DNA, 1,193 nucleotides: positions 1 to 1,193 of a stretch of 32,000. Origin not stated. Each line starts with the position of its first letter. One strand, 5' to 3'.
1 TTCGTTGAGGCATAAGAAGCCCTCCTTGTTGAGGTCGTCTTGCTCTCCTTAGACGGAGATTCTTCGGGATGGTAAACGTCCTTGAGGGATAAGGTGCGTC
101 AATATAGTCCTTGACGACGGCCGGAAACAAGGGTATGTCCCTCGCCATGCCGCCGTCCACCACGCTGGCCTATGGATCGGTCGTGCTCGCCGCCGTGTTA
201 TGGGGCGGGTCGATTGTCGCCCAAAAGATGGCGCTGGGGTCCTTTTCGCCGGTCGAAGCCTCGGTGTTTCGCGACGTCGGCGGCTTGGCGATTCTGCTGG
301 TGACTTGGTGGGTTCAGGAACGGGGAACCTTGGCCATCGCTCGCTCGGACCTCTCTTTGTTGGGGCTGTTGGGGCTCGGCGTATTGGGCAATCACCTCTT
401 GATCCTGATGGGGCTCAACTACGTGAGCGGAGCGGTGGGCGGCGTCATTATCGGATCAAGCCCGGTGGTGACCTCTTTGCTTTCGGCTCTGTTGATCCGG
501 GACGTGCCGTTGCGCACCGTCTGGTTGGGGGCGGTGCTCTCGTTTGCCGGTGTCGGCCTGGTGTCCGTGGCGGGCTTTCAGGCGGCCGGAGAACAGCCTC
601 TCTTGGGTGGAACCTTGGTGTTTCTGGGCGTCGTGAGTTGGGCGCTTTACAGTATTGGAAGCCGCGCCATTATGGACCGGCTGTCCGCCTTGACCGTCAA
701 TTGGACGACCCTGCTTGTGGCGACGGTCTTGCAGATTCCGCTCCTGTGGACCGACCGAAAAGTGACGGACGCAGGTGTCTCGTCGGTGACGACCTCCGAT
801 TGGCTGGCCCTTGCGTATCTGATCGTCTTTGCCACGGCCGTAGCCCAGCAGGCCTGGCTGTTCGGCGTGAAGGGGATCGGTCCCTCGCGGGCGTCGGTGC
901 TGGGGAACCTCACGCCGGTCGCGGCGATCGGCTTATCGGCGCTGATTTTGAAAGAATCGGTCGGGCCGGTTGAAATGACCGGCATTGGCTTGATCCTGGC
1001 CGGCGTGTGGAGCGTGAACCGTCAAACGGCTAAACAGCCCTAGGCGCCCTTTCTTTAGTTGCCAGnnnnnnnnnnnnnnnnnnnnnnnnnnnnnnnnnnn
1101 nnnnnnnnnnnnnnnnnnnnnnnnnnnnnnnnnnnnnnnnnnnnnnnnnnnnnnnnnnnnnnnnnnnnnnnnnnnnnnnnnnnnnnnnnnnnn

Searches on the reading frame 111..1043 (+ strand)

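Call 13: search_protein_families(library=pfam, proteins=[window:111-1043:+], max_evalue=0.001)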
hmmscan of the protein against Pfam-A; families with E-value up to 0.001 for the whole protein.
window:111-1043:+ (310 aa): 2 families
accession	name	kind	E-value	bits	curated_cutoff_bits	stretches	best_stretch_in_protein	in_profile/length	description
PF00892.27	EamA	-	2.9e-41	141.3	28.2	2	166-303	3-134/135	EamA-like transporter family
PF03151.22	TPT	-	6.1e-07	29.5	30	1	36-300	19-288/291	Triose-phosphate Transporter family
